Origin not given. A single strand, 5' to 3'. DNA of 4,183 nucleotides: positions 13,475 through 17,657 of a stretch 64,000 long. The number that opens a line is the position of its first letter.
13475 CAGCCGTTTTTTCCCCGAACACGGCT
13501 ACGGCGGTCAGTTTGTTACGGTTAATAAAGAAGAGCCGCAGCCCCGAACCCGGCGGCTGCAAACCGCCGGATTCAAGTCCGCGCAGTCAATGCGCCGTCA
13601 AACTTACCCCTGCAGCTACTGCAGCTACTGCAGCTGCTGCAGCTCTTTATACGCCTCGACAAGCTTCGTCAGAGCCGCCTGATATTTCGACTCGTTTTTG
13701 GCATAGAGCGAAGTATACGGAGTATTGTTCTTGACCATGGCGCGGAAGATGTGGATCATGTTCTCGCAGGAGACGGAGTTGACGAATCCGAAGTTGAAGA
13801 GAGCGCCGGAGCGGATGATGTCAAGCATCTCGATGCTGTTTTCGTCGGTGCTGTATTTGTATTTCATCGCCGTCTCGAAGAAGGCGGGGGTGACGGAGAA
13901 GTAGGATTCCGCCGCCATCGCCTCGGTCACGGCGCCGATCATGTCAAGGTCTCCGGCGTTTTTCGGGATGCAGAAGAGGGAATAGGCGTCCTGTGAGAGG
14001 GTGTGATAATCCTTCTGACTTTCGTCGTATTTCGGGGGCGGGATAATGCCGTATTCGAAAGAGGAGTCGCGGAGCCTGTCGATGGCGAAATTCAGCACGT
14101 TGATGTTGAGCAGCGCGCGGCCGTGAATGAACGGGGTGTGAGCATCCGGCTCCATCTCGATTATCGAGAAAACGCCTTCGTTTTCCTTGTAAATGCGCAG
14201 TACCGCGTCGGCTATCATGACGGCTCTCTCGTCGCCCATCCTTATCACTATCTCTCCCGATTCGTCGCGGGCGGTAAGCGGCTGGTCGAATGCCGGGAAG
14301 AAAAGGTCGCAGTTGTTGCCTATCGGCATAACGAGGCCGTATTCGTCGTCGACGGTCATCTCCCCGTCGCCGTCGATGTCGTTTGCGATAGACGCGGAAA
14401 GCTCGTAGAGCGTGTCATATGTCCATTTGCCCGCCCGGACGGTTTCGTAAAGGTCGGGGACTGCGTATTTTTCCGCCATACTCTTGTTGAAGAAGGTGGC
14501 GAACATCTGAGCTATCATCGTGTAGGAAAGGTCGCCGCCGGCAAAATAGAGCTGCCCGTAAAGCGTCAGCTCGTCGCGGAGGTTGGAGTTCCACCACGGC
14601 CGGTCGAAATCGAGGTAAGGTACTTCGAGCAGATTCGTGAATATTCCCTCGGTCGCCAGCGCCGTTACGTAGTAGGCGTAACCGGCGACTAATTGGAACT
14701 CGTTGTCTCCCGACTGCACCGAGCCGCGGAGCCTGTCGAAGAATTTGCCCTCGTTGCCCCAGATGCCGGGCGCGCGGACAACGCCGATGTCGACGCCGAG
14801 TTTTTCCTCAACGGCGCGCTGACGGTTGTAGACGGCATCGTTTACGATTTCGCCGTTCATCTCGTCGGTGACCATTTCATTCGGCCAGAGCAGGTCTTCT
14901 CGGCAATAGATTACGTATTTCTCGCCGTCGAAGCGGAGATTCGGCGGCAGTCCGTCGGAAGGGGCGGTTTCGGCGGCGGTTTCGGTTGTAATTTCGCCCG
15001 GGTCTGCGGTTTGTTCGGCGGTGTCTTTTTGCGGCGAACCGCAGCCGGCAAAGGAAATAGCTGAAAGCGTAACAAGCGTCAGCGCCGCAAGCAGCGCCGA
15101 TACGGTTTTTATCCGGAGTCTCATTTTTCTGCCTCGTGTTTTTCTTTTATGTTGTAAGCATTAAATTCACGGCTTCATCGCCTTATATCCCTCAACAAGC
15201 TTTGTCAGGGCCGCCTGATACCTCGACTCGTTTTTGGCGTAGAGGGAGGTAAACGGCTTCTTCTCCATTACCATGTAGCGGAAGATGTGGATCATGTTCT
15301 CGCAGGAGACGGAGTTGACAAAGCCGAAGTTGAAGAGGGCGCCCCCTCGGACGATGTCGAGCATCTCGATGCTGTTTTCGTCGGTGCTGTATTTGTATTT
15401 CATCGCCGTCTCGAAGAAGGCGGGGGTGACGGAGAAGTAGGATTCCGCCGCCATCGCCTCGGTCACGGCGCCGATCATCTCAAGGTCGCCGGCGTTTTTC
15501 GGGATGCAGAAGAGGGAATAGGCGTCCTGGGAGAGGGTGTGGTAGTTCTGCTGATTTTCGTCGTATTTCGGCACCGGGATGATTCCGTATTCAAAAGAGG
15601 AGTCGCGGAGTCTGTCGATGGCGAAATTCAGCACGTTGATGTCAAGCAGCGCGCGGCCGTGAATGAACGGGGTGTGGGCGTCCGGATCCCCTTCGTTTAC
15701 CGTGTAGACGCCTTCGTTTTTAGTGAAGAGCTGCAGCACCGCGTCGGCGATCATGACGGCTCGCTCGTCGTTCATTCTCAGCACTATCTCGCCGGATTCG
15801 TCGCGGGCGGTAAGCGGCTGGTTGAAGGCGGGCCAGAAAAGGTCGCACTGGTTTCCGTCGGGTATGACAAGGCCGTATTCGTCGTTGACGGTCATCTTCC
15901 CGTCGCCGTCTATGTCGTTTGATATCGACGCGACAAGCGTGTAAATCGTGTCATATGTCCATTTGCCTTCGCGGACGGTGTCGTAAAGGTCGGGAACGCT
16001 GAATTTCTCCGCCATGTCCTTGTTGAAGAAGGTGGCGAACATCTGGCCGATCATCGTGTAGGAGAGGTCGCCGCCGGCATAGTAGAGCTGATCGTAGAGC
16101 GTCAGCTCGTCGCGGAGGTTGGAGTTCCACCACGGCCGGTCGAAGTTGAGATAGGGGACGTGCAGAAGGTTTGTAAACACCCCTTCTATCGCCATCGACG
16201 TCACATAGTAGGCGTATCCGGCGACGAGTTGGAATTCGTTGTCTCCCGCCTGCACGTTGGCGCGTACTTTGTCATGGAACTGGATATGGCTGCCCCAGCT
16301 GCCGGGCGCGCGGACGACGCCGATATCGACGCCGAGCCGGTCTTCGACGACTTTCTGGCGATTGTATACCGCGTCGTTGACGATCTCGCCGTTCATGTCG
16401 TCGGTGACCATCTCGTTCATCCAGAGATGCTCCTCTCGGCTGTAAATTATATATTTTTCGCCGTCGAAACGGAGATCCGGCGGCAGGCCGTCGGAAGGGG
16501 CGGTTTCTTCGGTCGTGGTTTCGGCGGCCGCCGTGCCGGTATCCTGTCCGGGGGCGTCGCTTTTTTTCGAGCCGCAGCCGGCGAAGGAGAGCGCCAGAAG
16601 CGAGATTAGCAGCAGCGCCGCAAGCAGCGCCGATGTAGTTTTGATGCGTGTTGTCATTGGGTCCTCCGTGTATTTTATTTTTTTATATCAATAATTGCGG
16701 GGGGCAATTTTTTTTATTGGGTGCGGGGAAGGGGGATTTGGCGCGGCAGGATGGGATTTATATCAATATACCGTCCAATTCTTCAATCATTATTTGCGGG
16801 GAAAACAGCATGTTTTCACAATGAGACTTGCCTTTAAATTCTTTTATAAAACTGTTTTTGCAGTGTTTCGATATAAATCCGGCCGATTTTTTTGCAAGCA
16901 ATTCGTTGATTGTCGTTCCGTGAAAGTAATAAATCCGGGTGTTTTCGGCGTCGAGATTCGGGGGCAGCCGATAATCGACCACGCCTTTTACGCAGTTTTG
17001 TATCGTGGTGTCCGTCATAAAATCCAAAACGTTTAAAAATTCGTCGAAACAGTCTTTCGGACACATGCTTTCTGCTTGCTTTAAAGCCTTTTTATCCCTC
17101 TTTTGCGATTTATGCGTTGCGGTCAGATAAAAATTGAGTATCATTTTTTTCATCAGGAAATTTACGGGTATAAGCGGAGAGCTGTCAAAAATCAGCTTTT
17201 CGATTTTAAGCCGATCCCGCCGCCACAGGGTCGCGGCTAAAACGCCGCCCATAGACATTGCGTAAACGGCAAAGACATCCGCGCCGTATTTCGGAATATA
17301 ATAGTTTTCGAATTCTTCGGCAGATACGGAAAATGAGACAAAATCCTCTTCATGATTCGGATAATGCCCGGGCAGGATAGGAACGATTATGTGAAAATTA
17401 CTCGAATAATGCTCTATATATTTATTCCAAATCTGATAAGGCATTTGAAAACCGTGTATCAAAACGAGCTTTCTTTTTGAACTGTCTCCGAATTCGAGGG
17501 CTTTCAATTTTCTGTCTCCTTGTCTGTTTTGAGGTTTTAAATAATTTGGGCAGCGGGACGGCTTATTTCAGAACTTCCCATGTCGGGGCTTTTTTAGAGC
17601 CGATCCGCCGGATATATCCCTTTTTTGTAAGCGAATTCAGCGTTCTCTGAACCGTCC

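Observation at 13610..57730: Recurrent tandem duplication of gene termini, with almost only synonymous differences between copies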

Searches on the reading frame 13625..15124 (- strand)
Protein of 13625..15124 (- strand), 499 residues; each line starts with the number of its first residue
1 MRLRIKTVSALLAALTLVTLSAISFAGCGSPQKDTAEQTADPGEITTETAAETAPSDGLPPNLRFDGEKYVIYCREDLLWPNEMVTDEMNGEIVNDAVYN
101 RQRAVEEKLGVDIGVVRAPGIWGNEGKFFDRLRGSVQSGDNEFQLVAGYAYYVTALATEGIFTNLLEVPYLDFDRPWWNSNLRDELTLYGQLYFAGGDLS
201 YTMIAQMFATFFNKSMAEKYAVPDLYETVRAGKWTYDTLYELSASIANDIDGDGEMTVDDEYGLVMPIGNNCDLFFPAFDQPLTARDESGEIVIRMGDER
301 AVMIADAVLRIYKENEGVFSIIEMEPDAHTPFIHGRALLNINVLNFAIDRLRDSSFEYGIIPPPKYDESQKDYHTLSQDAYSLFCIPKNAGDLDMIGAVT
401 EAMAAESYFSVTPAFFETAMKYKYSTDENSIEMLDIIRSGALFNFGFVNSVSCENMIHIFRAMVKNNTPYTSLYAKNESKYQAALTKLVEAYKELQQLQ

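Call 66: search_protein_families(library=pfam, proteins=[window:13625-15124:-], max_evalue=0.001)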
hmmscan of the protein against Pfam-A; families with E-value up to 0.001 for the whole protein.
window:13625-15124:- (499 aa): 0 families

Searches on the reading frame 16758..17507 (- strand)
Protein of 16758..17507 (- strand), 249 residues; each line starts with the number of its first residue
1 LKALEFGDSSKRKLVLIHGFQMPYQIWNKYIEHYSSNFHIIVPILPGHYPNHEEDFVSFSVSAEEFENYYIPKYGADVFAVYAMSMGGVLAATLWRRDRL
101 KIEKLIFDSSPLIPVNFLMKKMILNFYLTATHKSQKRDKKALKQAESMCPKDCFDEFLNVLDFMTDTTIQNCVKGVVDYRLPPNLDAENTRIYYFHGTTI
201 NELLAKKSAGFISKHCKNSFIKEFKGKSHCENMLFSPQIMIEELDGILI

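Call 66: search_protein_families(library=pfam, proteins=[window:16758-17507:-], max_evalue=0.001)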
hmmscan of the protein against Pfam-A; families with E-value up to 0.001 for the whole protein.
window:16758-17507:- (249 aa): 2 families
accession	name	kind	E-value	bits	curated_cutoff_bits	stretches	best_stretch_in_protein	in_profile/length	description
PF00561.26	Abhydrolase_1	-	4.8e-05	23.6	25.8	1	14-119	3-113/245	alpha/beta hydrolase fold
PF12697.13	Abhydrolase_6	-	0.00014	23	26.3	1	14-109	1-93/217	Alpha/beta hydrolase family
